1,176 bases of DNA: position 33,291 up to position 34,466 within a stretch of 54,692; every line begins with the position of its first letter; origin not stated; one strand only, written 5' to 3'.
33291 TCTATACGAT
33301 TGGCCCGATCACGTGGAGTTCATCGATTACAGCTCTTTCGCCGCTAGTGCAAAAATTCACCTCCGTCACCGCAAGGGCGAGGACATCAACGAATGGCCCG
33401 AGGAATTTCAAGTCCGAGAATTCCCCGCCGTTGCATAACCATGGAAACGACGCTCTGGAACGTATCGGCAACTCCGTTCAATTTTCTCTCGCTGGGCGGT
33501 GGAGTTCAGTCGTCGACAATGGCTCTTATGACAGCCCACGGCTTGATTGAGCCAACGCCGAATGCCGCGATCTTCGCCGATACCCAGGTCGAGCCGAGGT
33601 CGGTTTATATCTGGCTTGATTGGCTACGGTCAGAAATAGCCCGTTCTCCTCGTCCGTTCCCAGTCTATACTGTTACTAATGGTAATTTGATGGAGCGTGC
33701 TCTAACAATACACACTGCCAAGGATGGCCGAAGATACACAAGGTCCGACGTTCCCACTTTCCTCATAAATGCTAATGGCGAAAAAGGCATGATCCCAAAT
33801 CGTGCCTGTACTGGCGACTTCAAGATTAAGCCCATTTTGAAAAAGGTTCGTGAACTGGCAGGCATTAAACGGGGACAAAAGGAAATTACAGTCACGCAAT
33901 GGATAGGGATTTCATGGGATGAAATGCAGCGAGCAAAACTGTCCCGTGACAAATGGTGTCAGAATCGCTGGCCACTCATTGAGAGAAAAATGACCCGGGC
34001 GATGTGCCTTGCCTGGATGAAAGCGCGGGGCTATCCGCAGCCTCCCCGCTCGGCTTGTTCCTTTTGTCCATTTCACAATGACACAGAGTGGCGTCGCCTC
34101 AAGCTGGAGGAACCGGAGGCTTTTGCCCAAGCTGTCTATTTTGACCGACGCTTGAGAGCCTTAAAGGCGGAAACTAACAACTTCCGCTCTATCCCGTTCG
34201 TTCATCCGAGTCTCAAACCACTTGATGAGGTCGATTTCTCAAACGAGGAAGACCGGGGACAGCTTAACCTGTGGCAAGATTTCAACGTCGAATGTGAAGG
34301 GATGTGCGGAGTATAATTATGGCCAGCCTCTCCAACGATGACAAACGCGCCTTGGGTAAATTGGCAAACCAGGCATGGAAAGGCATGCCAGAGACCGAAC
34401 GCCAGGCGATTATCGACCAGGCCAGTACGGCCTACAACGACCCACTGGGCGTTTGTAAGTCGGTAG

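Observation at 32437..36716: Early-operon block DUF5131 three-Cys protein + PP-loop PAPS-reductase-like enzyme (+ GemA-like, DnaB, small MTase): candidate uncharacterised DNA-modification or anti-restriction module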

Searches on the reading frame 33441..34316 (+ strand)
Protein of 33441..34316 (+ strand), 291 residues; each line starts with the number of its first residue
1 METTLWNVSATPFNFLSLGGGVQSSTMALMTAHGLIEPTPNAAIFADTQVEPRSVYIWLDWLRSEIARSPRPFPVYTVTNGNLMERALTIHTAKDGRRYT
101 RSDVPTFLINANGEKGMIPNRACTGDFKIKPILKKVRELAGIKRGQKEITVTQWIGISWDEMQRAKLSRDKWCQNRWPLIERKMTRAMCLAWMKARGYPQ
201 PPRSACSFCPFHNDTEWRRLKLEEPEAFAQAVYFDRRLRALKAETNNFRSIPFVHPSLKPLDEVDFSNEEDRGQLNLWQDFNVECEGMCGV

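Call 4: search_protein_families(library=pfam, proteins=[window:33441-34316:+], max_evalue=0.01)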
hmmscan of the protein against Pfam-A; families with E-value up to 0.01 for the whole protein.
window:33441-34316:+ (291 aa): 0 families

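Call 5: search_protein_families(library=ncbifam, proteins=[window:33441-34316:+], max_evalue=1)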
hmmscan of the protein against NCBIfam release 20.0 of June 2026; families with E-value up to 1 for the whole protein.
window:33441-34316:+ (291 aa): 0 families

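Call 6: search_protein_families(library=phrogs, proteins=[window:33441-34316:+], max_evalue=0.01)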
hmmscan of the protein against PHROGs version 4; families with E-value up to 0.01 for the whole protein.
window:33441-34316:+ (291 aa): 1 family
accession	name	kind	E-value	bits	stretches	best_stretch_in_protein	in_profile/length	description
phrog_424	-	moron, auxiliary metabolic gene and host takeover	1.2e-43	150.8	1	14-291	163-412/460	phosphoadenosine phosphosulfate reductase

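Call 7: search_protein_families(library=pfam, proteins=[window:33441-34316:+], max_evalue=10)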
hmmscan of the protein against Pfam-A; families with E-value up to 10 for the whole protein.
window:33441-34316:+ (291 aa): 0 families

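Call 15: search_dna_similar(query=window:33441-34316:+, collection=phages, mode=protein, max_rows=40)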
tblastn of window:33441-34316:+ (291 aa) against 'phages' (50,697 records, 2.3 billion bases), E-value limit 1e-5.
Records with a match: 53; places in all: 53; records where one place covers at least 80% of the query: 48.
Best place of each record, by identity: <60% 53.
By first word of the organism name: Mycobacterium 28; Pseudomonas 3; Vibrio 3; Salisaeta 2; Thermus 2; Synechococcus 2; Oscillospiraceae 2; Planktothrix 2; Nitrosopumilaceae 2; Pelagibacter 1; and 6 more.
By host as written in the record: Mycobacterium abscessus GD43A 3; - 3; Salisaeta sp. SP9-1 2; Thermus thermophilus 2; Pseudomonas aeruginosa 2; Mycobacterium abscessus strain BWH-C 2; Mycobacterium abscessus GD21 2; Mycobacterium abscessus T46 2; and 30 more.
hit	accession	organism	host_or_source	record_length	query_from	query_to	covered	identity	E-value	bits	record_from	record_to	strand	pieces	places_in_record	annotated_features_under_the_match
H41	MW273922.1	Pelagibacter phage HTVC034P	Candidatus Pelagibacter sp. HTCC1062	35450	13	291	96%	43.5%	2e-65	227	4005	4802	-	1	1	putative phosphoadenosine phosphosulfate reductase | hypothetical protein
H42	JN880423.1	Salisaeta icosahedral phage 1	Salisaeta sp. SP9-1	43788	9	291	97%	41.2%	5e-61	214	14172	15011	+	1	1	hypothetical protein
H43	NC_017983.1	Salisaeta icosahedral phage 1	Salisaeta sp. SP9-1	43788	9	291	97%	41.2%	5e-61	214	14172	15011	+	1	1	phosphoadenosine phosphosulfate reductase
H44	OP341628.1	Geobacillus phage vB_GthS_PK5.1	Geobacillus thermodenitrificans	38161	13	291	96%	40.7%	1e-51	187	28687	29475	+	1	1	phosphoadenosine phosphosulfate reductase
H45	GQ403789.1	Thermus phage P23-77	Thermus thermophilus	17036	13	291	96%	38.0%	7e-48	176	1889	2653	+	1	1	phosphoadenosine phosphosulfate reductase | hypothetical protein (x2)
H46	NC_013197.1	Thermus phage P23-77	Thermus thermophilus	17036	13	291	96%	38.0%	7e-48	176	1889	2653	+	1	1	phosphoadenosine phosphosulfate reductase | hypothetical protein (x2)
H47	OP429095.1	Nocardia phage NS-I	Nocardia seriolae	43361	15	261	85%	41.3%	2e-44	166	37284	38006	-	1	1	hypothetical protein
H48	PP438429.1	Synechococcus phage Ssp-JY39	Synechococcus sp.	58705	8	291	98%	35.0%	7e-40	153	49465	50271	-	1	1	putative PAPS reductase | hypothetical protein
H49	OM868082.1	Synechococcus phage Yong-M2-251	Synechococcus sp. PCC 7002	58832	8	291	98%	35.0%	7e-40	153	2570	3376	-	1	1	hypothetical protein (x2)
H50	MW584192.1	Mycobacterium phage prophi91-1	Mycobacterium abscessus GD91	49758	1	280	96%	33.6%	3e-37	145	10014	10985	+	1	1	20: PAPS reductase-like domain protein | 19: hypothetical protein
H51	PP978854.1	Gordonia phage PotPie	Gordonia rubripertincta NRRL B-16540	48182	13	268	88%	36.7%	3e-35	140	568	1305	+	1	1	2: hypothetical protein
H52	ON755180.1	Arthrobacter phage Aoka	Arthrobacter globiformis B-2979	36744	8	264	88%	36.1%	3e-37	145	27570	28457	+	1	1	36: hypothetical protein | 35: membrane protein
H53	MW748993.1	Pseudomonas phage BUCT566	Pseudomonas aeruginosa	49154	17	289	94%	31.6%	5e-26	113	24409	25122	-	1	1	hypothetical protein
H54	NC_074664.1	Pseudomonas phage BUCT566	Pseudomonas aeruginosa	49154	17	289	94%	31.6%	5e-26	113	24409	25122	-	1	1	hypothetical protein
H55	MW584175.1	Mycobacterium phage prophi62-2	Mycobacterium abscessus GD62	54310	10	282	94%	30.5%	3e-30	125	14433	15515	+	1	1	33: PAPS reductase-like domain protein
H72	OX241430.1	Vibrio phage 434O48-1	Oyster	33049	6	289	98%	27.6%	5e-23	104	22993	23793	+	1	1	putative ribosomal L7Ae/L30e/S12e/Gadd45 family protein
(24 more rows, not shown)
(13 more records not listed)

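Call 20: find_encoding_contigs(protein=window:33441-34316:+, flank=10000, max_places=6)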
Protein window:33441-34316:+ (291 aa): no gene with exactly this product is on record in the collection.

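Call 25: find_related_loci(query=window:33441-34316:+, collection=viral_contigs, flank=10000)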
Query window:33441-34316:+ (291 aa) in viral_contigs; peptide patterns used: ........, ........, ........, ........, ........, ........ (x = any residue, [..] = any of these).
7 stretches matched a pattern; 7 encode a relative of the query (tblastn E <= 1e-3); 7 distinct loci.
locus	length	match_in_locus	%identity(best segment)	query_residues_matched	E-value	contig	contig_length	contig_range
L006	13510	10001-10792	54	14-291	9e-98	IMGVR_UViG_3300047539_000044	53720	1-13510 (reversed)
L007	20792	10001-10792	54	14-291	9e-98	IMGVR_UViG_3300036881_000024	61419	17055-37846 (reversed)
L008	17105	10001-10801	48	10-291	8e-85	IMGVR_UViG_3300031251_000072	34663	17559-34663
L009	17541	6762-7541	47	16-291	7e-78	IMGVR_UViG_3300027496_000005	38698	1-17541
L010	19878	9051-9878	49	13-291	1e-78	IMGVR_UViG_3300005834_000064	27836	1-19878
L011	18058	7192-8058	52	3-291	5e-99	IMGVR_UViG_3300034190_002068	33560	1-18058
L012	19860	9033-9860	49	13-291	1e-78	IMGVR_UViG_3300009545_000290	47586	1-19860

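Call 29: find_homologous_proteins(query=window:33441-34316:+, max_evalue=0.00001)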
Query window:33441-34316:+ (291 aa): 7406 proteins with E <= 0.00001 among 8000 candidates; the best 120 are listed.
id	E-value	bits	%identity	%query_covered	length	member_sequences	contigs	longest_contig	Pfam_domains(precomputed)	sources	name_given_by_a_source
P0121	9.4e-202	687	100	100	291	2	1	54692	-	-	-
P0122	9.7e-154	529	77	97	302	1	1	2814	-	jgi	jgi:hypothetical protein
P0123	4.7e-139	481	72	97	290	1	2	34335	-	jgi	jgi:hypothetical protein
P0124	9.6e-137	473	69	97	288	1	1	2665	-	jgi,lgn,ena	-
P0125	5.6e-132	458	73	90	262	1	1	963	-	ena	-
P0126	1.5e-128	446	66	97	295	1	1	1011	-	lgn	-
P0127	1.8e-128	446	67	97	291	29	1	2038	-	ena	-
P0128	2.5e-127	442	65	97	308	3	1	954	-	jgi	jgi:hypothetical protein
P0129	2.9e-124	432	64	97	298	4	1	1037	-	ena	-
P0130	1.2e-120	420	64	97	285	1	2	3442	-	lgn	-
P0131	1.7e-119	417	63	100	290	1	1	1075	-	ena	-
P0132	1.4e-117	410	61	97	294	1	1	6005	-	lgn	-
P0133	1.5e-116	407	60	98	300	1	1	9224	-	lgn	-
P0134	1.0e-115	404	61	97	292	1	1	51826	-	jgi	jgi:hypothetical protein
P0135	1.0e-115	404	62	97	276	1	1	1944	-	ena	-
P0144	1.1e-112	394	61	96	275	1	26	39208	-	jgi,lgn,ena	-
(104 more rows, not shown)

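Call 30: find_encoding_contigs(protein=P0123, flank=10000, max_places=2)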
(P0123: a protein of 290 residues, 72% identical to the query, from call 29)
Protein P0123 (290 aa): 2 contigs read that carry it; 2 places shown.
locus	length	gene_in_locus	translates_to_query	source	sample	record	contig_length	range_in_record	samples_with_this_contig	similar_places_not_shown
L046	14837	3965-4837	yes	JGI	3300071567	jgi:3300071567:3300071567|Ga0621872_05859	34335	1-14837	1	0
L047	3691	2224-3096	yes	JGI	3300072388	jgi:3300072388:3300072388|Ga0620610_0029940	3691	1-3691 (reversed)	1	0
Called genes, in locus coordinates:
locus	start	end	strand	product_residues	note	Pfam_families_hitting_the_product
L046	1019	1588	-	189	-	-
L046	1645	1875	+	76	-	-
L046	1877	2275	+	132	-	-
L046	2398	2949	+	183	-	-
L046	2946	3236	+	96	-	-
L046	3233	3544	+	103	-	-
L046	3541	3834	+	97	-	-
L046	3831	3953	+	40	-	-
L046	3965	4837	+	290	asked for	-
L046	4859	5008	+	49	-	-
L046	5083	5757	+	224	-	-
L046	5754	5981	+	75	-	PF04545:Sigma70_r4 (weak)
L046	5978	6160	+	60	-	-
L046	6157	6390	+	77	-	-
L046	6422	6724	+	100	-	-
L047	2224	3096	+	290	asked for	-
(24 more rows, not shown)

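Call 31: find_encoding_contigs(protein=P0134, flank=10000, max_places=2)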
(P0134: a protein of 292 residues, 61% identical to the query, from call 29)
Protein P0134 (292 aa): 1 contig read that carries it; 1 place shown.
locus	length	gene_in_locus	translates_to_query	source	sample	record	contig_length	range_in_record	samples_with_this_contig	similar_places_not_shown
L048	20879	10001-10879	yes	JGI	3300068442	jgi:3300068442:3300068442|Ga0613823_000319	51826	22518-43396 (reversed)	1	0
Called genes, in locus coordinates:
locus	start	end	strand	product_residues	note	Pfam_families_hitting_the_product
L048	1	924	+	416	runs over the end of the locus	PF03837:RecT (faint)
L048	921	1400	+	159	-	-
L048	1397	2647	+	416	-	PF00929:RNase_T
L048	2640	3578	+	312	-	PF07505:DUF5131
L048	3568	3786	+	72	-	-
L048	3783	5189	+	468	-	PF00271:Helicase_C (weak)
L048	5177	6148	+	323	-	PF01555:N6_N4_Mtase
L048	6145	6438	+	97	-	-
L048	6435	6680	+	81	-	-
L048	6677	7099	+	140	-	-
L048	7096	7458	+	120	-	-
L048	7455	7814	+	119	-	-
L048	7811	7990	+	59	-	-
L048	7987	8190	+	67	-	-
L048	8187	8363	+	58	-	-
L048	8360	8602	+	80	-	-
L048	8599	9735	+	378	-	PF00145:DNA_methylase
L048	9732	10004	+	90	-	-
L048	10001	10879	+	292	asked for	-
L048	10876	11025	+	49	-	-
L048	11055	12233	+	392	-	PF00589:Phage_integrase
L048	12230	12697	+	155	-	-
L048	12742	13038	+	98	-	-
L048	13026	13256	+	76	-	-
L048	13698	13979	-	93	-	PF21983:NikA-like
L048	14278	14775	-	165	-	-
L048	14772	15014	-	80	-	-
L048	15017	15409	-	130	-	-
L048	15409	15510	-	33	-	-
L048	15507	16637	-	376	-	-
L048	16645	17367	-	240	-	-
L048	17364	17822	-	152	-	-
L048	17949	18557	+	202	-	-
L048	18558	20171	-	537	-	-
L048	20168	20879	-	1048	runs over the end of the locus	-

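Call 32: find_encoding_contigs(protein=P0144, flank=10000, max_places=3)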
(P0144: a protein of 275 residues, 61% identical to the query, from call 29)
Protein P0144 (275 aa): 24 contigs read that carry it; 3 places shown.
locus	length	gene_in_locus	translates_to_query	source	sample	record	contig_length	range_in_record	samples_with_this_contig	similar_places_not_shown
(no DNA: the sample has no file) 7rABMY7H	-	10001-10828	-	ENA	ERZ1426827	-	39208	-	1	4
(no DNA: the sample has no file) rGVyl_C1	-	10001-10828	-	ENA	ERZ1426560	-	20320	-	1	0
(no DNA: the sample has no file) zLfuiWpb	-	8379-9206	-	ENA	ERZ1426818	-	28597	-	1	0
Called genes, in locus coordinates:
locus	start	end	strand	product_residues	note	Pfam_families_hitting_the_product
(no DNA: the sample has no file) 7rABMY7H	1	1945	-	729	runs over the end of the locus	-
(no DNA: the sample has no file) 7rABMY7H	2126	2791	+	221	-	-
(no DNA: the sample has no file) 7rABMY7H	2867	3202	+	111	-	-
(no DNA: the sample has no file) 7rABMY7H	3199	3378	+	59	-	-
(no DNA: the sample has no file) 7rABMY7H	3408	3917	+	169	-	-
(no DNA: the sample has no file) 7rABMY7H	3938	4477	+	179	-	-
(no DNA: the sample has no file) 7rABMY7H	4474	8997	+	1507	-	-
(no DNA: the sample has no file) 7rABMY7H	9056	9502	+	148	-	-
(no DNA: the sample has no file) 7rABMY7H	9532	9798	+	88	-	-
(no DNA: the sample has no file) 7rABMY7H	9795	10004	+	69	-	-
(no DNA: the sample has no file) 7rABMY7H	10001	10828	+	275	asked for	-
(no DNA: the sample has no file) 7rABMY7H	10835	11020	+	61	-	-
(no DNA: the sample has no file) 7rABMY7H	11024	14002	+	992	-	-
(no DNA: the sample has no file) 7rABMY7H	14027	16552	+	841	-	-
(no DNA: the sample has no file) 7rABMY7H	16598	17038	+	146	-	-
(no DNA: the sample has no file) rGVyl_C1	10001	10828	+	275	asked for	-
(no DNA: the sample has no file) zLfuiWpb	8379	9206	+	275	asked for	-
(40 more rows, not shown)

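Call 34: search_protein_families(library=padloc, proteins=[window:33441-34316:+], max_evalue=1)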
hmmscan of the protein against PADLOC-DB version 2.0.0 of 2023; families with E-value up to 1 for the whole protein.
window:33441-34316:+ (291 aa): 1 family
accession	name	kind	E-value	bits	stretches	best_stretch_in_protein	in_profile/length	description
PDLC02782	SspD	-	1.4e-15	55.8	1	119-238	78-202/277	SspD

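Call 35: search_solved_structures(query=window:33441-34316:+, max_evalue=10, show_alignments=2)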
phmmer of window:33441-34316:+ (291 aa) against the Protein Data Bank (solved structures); distinct sequences matched with E-value up to 10: 0.

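Call 55: get_annotated_region(hit=H72, flank=6000)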
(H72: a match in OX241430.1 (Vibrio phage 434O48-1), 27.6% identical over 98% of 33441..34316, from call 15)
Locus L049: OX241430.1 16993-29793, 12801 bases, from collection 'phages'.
description: Vibrio phage 434O48-1 genome assembly, chromosome: VP115E34_1.
organism: Vibrio phage 434O48-1 (NCBI taxid 2963199)
taxonomy: Viruses; Duplodnaviria; Heunggongvirae; Uroviricota; Caudoviricetes
host: -; source: Oyster; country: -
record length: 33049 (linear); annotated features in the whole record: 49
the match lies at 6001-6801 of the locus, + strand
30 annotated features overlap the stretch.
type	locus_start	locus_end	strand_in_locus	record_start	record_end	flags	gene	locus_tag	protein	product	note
CDS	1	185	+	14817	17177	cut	-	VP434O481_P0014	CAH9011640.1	hypothetical protein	-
CDS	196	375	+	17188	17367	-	-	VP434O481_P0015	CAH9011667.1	hypothetical protein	-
CDS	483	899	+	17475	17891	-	-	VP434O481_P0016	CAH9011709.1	TMhelix containing protein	-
CDS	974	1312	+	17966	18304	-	-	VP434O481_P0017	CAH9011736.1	conserved hypothetical protein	-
CDS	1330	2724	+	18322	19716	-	-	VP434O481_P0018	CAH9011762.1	putative coil containing protein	-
CDS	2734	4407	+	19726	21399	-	-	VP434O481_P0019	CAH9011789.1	conserved hypothetical protein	-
CDS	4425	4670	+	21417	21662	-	-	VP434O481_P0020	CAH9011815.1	conserved hypothetical protein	-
CDS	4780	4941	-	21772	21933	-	-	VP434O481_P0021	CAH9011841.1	hypothetical protein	-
CDS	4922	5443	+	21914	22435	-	-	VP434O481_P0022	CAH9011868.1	conserved hypothetical protein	-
CDS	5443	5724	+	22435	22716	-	-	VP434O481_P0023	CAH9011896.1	hypothetical protein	-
CDS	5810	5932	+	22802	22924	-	-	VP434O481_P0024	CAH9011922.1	conserved hypothetical protein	-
CDS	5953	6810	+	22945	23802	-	-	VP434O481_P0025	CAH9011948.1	putative ribosomal L7Ae/L30e/S12e/Gadd45 family protein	-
CDS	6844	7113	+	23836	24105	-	-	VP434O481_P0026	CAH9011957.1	winged helix-turn-helix DNA-binding domainprotein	-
CDS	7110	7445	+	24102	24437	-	-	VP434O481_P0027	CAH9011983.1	hypothetical protein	-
CDS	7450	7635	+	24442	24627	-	-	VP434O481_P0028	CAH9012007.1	putative coil containing protein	-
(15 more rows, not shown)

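Call 62: predict_structure(alignment_id=A1)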
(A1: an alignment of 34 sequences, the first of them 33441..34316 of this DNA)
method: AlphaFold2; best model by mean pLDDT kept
length: 291 residues; sequences in the alignment: 34
mean_pLDDT: 89.8   pTM: 0.87
mean pLDDT of the five models: 89.8, 89.8, 89.5, 88.5, 87.9
residues with pLDDT >= 90: 226; 70-90: 35; 50-70: 19; < 50: 11
segments of 3 or more residues with pLDDT < 50: 1-3, 273-277
pLDDT, mean of each block of 10 residues (from residue 1): 57 94 96 96 96 95 98 98 96 95 92 90 92 97 97 94 89 95 96 97 87 90 96 97 92 94 87 51 54 48
secondary structure, 60 per line:
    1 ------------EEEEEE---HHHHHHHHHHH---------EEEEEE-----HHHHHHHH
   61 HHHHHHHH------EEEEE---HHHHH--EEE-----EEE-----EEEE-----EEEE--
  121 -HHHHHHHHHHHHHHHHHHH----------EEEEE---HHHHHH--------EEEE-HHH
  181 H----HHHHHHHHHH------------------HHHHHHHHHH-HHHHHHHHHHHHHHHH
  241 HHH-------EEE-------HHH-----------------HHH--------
elements in order: E13-18 H22-32 E42-47 H53-68 E75-79 H83-87 E90-92 E98-100 E106-109 E115-118 H122-140 E151-155 H159-164 E173-176 H178-181 H186-195 H214-223 H225-243 E251-253

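Call 67: find_related_loci(query=A1, collection=viral_contigs, flank=10000)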
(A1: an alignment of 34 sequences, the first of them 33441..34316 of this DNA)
Query A1 (291 aa) in viral_contigs; peptide patterns used: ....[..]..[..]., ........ (x = any residue, [..] = any of these).
600 stretches matched a pattern (row limit reached: there are more); 591 encode a relative of the query (tblastn E <= 1e-3); the best 80 are kept; 80 distinct loci.
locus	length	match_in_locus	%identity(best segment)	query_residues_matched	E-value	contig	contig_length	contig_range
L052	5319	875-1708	58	10-291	5e-112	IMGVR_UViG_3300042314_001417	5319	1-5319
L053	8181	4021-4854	58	10-291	6e-112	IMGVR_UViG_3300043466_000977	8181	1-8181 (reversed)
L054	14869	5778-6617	58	10-291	1e-111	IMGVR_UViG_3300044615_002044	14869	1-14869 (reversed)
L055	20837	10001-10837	58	11-291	5e-110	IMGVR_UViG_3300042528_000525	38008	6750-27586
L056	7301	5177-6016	57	10-291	1e-108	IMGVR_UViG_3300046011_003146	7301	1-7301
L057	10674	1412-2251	56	10-291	4e-108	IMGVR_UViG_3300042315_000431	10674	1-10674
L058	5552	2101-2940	56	10-291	3e-108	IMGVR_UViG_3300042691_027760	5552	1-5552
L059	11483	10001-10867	55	5-291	3e-108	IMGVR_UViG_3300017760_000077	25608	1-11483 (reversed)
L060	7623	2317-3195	57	8-291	2e-107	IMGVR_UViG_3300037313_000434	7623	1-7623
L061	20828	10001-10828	58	11-291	4e-107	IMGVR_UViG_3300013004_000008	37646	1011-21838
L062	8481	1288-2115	57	10-291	6e-107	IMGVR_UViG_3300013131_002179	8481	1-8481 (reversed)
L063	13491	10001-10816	57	11-291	4e-106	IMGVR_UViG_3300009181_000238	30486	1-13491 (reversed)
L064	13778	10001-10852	58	11-291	5e-107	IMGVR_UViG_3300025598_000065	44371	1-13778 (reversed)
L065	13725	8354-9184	56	11-291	1e-103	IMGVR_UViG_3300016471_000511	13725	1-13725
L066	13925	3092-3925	57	11-291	7e-104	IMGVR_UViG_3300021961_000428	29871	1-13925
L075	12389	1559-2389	53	11-291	1e-101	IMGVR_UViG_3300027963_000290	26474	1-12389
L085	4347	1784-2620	54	13-291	2e-98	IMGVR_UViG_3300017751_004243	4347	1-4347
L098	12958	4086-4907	51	11-291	3e-95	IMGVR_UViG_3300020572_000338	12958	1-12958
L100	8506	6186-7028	51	11-291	5e-95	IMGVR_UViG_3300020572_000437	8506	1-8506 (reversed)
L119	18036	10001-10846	50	9-291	3e-89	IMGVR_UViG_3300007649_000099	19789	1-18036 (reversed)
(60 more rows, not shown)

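Call 68: find_related_loci(query=A1, collection=genome_contigs, flank=10000)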
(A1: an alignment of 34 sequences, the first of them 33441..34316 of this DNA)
Query A1 (291 aa) in genome_contigs; peptide patterns used: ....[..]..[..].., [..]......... (x = any residue, [..] = any of these).
582 stretches matched a pattern; 496 encode a relative of the query (tblastn E <= 1e-3); the best 80 are kept; 80 distinct loci.
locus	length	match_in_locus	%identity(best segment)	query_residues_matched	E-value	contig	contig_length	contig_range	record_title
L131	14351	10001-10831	60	10-291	5e-115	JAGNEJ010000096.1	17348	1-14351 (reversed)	MAG: Verrucomicrobiales bacterium isolate Gw_Inlet_bin_196 Gw_Inlet_3233_length_17348_cov_4.283085, whole genome shotgun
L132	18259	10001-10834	58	10-291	3e-111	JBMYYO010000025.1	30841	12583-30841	MAG: Akkermansiaceae bacterium isolate ME_XS_2208_bin_31 ME_XS_2208_bin_31_24, whole genome shotgun sequence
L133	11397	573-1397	59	11-291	4e-111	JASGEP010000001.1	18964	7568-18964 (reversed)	MAG: Luteolibacter sp. isolate 7M019 JMF-2106-05-0007A.bin.19_0, whole genome shotgun sequence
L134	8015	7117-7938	57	10-291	6e-110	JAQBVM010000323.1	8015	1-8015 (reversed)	MAG: Verrucomicrobia bacterium isolate casp150-mb.181 NODE_22486_length_8015_cov_0.090576, whole genome shotgun sequence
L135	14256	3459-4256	58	12-291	3e-107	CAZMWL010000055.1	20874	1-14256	MAG TPA_asm: uncultured Terracidiphilus sp. isolate binchicken_co3_222 genome assembly, contig: NODE_8105_length_20874_c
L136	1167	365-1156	59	10-272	3e-116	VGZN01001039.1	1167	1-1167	MAG: Planctomycetota bacterium isolate K_Offshore_surface_mx_130 K_Offshore_surface_mx_130_Ga0194130_10203492, whole gen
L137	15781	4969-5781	58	14-291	7e-104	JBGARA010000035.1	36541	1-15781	MAG: Pyrinomonadaceae bacterium isolate MAG_AAO_H125.33 AAOH125-33_opera_contig_2526, whole genome shotgun sequence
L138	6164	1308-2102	55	14-291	1e-102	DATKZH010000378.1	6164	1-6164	MAG TPA_asm: Thermoguttaceae bacterium isolate SMAG_U14240 k141_798672, whole genome shotgun sequence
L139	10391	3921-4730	53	14-291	2e-101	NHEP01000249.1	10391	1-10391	MAG: bacterium TMED88 isolate TMED88 72380, whole genome shotgun sequence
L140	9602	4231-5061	54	10-291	1e-96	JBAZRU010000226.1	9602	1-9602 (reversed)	MAG: Candidatus Hydrogenedentales bacterium isolate SO_2017_GW1_155 NODE_26617_length_9602_cov_0.808549_OW334_2017, whol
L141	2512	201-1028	55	12-291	3e-98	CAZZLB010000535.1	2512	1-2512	MAG TPA_asm: uncultured Rhodoferax sp. isolate SRP124364_co1_277 genome assembly, contig: NODE_57817_length_2512_cov_9.6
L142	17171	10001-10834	53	12-291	1e-94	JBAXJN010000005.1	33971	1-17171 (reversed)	MAG: Actinomycetes bacterium isolate ELA376 MAG376_5, whole genome shotgun sequence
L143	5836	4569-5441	54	2-291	5e-94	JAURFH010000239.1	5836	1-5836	MAG: Verrucomicrobiota bacterium isolate SFB_3D_100_87 NODE_240_length_5836_cov_3.411530, whole genome shotgun sequence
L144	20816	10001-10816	52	14-291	9e-93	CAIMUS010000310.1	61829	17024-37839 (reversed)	MAG: uncultured proteobacterium isolate A14_bin-2326 genome assembly, contig: bin-2326:310/348, whole genome shotgun seq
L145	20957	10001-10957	47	8-291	3e-92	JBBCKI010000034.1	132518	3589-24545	MAG: Chthoniobacteraceae bacterium isolate MAG_CPB_33 P10B_000000032916, whole genome shotgun sequence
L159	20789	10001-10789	49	13-291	8e-70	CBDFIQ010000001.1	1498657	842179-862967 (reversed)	MAG: Longimicrobiales bacterium isolate 5dc54ac6-8f59-47ea-946d-6c49d2011641 genome assembly, contig: contig_1, whole ge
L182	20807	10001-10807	43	11-291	2e-63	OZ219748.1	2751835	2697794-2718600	MAG: Dehalococcoidia bacterium isolate fa743863-891c-4376-b9b2-be05aae8a0aa genome assembly, chromosome: 1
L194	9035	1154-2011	40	7-291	1e-60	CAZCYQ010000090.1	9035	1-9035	MAG TPA_asm: uncultured Rhodothermaceae bacterium isolate SRP109090_co2_2 genome assembly, contig: NODE_11715_length_903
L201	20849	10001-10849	41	9-291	2e-60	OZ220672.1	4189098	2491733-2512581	MAG: Dehalococcoidia bacterium isolate 155f1a69-6e9e-45b9-9f90-cb8b40f06a4f genome assembly, chromosome: 1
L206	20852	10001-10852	39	9-291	9e-60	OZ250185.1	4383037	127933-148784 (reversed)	MAG: Chloroflexota bacterium isolate d215fe47-5bc5-444d-b53f-49c889911535 genome assembly, chromosome: 1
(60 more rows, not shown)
